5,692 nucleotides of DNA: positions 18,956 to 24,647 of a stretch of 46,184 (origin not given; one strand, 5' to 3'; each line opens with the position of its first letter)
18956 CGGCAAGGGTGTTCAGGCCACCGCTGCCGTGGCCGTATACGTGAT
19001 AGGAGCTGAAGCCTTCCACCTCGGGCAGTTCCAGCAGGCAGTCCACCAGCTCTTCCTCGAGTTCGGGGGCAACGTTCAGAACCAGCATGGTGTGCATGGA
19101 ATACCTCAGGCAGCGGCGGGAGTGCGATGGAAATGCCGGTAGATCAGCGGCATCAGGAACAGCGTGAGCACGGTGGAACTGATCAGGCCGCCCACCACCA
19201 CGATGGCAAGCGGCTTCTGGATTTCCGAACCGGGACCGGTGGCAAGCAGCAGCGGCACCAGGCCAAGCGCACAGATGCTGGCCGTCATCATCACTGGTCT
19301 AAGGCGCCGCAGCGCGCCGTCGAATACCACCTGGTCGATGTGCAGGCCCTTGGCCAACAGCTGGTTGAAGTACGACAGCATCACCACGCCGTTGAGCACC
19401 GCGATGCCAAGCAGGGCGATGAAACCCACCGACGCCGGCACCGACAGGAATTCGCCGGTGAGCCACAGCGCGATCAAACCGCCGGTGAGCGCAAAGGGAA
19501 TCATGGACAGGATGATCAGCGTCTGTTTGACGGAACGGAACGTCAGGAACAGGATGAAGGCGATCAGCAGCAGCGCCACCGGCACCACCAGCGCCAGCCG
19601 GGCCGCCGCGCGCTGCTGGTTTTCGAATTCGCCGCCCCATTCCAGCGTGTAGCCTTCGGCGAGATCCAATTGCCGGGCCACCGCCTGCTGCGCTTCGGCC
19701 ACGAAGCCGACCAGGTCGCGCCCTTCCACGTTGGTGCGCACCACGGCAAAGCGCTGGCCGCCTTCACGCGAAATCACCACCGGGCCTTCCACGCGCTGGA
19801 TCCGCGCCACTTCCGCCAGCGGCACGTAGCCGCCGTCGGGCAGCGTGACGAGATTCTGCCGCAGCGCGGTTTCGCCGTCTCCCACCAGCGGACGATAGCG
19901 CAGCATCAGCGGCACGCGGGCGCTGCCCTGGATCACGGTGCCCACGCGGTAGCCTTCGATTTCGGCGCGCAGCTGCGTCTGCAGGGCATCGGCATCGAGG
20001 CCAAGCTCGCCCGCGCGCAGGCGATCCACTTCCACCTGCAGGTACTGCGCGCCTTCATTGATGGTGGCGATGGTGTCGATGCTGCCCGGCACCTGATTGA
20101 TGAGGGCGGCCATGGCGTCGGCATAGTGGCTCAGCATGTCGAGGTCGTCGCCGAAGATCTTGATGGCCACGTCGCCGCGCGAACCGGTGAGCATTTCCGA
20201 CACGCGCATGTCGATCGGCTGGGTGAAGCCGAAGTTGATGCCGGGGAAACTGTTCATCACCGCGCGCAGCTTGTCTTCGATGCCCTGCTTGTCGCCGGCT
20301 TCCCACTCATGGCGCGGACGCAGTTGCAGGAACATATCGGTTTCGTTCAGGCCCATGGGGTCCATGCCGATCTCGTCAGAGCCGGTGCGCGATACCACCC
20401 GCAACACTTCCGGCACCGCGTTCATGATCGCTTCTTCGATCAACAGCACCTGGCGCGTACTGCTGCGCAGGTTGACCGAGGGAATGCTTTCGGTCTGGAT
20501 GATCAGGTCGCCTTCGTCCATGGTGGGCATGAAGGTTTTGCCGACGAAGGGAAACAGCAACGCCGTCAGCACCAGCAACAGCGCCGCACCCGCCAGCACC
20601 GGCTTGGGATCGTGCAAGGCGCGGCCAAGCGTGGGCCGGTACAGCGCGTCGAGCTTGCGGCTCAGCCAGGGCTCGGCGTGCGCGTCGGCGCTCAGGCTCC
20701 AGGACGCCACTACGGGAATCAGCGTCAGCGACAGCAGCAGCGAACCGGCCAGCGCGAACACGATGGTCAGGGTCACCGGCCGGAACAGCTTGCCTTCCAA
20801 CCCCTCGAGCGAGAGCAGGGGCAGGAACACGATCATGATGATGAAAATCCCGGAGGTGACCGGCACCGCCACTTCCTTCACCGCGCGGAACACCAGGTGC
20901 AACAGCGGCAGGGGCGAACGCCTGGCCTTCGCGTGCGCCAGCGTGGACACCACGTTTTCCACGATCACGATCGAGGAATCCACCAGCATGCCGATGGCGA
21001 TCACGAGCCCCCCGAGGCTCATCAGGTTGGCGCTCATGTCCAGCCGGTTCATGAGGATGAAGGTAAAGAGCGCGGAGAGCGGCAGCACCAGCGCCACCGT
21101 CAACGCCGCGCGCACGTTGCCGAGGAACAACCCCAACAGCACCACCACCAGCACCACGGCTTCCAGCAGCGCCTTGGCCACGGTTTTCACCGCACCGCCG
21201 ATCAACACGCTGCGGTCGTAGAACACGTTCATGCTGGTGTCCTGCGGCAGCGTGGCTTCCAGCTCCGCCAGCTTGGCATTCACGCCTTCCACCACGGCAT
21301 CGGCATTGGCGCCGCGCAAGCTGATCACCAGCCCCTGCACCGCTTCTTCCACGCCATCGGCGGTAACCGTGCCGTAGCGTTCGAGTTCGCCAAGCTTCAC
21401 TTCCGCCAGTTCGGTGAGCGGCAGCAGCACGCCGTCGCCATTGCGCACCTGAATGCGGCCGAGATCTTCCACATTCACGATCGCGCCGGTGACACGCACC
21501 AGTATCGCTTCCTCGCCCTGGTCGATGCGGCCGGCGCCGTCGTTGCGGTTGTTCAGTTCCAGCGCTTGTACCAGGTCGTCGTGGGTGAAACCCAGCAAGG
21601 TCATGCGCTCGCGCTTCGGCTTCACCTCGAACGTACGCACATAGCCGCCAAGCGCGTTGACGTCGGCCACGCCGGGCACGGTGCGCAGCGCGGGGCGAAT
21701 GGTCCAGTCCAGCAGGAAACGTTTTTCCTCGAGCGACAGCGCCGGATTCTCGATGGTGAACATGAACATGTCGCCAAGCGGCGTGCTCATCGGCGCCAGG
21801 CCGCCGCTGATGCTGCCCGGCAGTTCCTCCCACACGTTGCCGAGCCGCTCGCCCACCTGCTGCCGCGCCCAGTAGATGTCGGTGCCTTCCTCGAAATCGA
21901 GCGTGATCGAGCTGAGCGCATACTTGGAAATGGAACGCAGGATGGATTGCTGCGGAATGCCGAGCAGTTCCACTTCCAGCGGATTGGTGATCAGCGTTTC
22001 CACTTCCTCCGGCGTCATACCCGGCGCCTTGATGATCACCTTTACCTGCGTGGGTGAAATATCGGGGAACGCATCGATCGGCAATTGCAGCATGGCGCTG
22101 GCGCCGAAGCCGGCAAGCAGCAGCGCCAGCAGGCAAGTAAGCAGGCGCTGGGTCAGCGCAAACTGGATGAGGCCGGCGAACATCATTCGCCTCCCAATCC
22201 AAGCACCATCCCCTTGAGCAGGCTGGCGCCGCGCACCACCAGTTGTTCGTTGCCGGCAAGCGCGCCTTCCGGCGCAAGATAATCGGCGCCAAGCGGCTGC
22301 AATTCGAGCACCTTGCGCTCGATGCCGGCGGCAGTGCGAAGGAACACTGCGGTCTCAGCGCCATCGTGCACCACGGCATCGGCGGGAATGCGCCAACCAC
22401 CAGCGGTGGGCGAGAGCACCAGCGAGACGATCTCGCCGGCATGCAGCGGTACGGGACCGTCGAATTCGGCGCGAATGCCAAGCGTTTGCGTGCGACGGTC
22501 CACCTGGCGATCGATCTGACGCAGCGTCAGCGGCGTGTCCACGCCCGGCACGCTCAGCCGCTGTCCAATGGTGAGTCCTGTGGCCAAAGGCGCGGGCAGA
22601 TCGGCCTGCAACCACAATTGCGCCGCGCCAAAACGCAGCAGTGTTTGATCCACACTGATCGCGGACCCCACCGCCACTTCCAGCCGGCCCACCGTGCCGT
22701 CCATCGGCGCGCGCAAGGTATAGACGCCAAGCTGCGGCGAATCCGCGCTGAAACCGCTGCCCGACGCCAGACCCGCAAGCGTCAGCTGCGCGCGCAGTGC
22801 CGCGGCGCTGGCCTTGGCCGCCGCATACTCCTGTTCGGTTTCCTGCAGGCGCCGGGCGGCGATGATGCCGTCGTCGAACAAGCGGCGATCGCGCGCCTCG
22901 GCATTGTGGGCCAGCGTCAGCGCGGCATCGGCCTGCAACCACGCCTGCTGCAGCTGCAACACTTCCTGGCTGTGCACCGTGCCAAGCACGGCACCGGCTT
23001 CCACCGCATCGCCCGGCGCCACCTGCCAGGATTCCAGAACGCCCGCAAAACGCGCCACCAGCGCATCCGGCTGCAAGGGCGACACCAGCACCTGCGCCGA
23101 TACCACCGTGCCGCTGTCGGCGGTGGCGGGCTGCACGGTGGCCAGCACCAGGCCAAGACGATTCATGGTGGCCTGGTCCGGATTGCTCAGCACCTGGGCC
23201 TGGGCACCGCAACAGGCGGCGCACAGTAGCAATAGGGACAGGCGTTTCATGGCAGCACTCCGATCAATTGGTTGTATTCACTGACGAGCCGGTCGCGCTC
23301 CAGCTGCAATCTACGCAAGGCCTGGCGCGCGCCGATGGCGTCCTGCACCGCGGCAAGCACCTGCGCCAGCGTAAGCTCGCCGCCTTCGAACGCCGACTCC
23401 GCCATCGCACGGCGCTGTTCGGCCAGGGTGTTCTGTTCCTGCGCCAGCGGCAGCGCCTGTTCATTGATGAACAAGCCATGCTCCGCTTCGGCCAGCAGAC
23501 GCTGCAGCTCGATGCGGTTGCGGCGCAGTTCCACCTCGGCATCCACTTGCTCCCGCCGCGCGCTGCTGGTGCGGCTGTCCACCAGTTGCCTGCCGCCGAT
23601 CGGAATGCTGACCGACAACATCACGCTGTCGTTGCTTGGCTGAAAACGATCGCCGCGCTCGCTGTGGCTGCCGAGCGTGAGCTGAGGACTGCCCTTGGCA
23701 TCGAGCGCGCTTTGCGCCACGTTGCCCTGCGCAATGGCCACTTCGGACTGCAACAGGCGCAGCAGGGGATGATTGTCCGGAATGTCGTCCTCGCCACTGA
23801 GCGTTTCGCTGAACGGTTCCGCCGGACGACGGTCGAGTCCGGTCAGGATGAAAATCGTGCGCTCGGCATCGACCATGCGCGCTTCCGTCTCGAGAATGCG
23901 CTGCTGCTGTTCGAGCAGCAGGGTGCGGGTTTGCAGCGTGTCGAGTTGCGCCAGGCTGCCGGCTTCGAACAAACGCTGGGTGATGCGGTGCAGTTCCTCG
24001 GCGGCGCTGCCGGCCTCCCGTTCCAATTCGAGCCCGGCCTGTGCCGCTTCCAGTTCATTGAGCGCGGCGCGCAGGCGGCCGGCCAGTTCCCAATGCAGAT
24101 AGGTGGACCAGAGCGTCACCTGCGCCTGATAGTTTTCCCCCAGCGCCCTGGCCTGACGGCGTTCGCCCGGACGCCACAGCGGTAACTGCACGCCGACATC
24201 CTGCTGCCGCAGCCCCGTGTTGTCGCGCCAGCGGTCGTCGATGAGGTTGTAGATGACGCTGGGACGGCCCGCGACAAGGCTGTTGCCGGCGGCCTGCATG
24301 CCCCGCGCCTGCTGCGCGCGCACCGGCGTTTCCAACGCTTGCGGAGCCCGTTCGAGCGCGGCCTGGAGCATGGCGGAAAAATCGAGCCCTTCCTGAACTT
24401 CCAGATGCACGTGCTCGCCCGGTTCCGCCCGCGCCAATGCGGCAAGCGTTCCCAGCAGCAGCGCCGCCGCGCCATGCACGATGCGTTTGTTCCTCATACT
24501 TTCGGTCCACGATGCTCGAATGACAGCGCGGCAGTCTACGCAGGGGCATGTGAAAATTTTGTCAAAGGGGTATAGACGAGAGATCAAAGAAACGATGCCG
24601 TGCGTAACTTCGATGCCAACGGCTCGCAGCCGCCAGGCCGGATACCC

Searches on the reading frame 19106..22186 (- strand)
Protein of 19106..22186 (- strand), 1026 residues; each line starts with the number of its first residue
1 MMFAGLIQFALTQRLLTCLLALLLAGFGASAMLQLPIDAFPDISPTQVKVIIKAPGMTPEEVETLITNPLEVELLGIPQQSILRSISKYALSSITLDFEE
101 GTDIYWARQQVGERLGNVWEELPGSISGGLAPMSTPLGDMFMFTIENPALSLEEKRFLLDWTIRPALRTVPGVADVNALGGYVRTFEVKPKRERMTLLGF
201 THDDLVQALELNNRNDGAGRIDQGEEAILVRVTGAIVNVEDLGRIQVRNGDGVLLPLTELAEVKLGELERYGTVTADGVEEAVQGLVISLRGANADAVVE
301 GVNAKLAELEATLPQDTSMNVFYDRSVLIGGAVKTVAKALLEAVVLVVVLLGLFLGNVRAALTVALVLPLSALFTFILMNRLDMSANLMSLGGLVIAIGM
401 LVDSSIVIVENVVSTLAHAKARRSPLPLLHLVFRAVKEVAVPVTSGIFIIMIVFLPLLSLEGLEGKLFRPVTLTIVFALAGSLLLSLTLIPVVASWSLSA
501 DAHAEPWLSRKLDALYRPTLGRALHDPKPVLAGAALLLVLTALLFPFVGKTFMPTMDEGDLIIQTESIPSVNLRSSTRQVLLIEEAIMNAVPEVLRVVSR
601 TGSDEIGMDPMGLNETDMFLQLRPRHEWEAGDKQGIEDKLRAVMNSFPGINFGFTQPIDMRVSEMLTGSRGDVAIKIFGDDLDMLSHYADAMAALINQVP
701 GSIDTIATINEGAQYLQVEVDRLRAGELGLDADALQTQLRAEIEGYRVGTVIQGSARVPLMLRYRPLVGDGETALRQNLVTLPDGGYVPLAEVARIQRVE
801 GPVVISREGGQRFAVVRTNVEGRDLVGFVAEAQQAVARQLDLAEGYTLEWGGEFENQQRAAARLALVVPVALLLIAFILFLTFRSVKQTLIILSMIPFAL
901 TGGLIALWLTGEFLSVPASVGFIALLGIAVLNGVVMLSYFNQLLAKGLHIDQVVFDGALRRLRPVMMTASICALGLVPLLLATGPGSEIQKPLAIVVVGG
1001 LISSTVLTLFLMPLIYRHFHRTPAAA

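Call 50: search_protein_families(library=pfam, proteins=[window:19106-22186:-], max_evalue=0.00001)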
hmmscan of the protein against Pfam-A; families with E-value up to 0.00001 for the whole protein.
window:19106-22186:- (1026 aa): 1 family
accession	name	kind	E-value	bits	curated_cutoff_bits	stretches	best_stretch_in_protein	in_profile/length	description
PF00873.25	ACR_tran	-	6.9e-288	958.1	28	1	7-1020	2-1021/1021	AcrB/AcrD/AcrF family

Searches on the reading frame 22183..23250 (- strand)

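Call 50: search_protein_families(library=pfam, proteins=[window:22183-23250:-], max_evalue=0.00001)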
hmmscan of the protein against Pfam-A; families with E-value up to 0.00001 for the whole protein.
window:22183-23250:- (355 aa): 2 families
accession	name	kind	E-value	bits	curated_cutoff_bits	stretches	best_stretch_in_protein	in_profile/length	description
PF16576.10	HlyD_D23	-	1.6e-15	57.4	30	1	64-265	22-203/214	Barrel-sandwich domain of CusB or HlyD membrane-fusion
PF13437.12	HlyD_3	-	4.2e-12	47.2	22.2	1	178-272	1-106/106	HlyD family secretion protein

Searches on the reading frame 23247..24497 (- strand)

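Call 50: search_protein_families(library=pfam, proteins=[window:23247-24497:-], max_evalue=0.00001)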
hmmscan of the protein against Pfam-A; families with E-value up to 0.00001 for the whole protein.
window:23247-24497:- (416 aa): 1 family
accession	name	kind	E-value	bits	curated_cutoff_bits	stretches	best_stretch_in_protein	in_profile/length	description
PF02321.23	OEP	-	3.1e-22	79.7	22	1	241-413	10-187/187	Outer membrane efflux protein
